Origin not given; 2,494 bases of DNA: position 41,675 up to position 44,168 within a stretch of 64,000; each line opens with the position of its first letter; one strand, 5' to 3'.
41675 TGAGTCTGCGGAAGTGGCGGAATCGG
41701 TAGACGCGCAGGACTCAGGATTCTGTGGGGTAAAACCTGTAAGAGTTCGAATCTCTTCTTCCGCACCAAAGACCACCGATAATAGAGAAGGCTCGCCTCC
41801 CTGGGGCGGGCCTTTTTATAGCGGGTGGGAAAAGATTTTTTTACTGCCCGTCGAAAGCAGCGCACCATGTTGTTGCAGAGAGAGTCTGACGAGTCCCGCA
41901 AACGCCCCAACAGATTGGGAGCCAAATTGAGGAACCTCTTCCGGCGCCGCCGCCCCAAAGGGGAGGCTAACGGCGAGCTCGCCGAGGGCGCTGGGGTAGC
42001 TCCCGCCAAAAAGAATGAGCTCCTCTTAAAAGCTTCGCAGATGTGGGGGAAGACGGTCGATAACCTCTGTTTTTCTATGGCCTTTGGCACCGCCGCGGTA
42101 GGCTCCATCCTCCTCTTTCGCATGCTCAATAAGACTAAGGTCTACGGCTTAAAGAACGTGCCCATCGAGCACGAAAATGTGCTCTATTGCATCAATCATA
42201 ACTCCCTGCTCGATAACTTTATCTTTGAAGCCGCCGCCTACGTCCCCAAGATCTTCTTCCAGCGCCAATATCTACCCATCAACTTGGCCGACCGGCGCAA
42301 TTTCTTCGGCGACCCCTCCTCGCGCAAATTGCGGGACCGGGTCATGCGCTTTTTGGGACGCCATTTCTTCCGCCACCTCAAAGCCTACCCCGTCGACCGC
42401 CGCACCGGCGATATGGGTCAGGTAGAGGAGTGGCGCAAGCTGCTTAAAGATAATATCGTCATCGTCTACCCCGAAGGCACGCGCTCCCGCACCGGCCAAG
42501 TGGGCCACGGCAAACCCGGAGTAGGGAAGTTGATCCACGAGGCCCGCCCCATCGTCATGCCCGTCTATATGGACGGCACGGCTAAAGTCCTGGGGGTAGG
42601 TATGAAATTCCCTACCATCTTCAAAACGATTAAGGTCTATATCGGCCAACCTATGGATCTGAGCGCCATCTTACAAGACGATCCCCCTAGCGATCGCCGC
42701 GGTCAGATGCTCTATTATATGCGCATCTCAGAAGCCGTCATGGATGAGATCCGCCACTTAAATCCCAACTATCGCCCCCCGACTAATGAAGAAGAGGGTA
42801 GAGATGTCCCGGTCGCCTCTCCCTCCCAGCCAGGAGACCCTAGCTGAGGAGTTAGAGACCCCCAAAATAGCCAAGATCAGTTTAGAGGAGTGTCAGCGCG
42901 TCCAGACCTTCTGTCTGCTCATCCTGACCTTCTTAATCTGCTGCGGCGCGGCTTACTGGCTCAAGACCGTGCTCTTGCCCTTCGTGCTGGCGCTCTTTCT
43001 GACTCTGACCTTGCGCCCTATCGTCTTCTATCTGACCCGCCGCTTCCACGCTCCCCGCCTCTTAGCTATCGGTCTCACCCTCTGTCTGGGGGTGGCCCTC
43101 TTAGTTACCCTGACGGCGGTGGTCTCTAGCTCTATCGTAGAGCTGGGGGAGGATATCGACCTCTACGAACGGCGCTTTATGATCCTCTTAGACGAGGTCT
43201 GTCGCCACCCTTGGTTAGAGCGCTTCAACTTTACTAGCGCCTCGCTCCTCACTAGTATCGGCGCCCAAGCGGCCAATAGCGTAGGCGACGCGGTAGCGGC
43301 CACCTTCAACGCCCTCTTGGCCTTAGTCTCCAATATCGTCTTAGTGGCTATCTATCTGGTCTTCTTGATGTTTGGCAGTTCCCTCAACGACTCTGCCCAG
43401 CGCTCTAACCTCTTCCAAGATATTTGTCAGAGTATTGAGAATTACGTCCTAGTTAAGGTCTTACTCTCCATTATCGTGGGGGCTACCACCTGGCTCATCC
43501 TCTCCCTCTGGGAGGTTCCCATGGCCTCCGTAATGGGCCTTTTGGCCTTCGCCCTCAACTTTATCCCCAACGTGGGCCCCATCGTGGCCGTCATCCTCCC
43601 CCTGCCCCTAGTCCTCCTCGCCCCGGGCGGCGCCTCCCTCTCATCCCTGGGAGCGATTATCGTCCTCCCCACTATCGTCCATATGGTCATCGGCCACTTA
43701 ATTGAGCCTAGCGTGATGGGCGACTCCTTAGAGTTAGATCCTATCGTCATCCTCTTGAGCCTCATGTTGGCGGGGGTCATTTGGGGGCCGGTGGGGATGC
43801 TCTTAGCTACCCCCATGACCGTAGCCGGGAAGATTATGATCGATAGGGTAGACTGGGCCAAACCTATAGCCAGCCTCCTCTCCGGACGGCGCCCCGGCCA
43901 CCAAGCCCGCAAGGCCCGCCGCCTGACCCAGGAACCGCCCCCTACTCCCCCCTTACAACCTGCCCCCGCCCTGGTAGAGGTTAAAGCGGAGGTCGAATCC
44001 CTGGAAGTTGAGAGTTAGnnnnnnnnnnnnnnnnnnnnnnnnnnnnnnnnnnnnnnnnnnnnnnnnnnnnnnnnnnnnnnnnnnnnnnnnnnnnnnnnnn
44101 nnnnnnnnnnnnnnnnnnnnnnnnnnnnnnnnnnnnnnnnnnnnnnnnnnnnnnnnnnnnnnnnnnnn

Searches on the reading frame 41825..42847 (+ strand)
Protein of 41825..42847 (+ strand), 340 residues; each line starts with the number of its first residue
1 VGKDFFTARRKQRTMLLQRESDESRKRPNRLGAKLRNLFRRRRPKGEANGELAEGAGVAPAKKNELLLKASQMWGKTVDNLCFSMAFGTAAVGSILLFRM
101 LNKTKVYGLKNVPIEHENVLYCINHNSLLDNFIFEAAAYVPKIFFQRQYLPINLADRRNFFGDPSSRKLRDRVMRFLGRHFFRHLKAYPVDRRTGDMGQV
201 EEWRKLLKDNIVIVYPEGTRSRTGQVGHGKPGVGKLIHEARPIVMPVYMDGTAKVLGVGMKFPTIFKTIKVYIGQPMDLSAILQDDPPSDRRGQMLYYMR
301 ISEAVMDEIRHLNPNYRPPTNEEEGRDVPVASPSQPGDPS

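Call 82: search_protein_families(library=pfam, proteins=[window:41825-42847:+], max_evalue=0.00001)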
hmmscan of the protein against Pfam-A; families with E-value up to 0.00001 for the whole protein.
window:41825-42847:+ (340 aa): 1 family
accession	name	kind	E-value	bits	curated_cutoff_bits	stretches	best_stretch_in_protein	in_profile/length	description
PF01553.26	Acyltransferase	-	3.6e-15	56.4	23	1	179-249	58-131/132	Acyltransferase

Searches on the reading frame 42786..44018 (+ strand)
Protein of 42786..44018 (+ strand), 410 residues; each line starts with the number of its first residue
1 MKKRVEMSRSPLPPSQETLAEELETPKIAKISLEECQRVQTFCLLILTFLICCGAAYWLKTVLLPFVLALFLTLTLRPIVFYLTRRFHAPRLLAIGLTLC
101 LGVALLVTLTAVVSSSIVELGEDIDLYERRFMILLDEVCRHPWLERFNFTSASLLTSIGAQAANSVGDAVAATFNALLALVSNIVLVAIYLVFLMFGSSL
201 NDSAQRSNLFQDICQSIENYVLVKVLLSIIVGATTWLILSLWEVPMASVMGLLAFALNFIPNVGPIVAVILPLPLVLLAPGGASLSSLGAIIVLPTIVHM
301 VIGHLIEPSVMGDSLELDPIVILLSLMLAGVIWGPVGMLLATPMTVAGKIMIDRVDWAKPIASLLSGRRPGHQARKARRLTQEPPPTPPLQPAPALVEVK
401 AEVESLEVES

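Call 82: search_protein_families(library=pfam, proteins=[window:42786-44018:+], max_evalue=0.00001)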
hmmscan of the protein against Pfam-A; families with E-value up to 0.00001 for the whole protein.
window:42786-44018:+ (410 aa): 1 family
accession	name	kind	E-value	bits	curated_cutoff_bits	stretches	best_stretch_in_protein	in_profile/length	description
PF01594.21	AI-2E_transport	-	4.4e-40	138.3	34.3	1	44-354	2-325/327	AI-2E family transporter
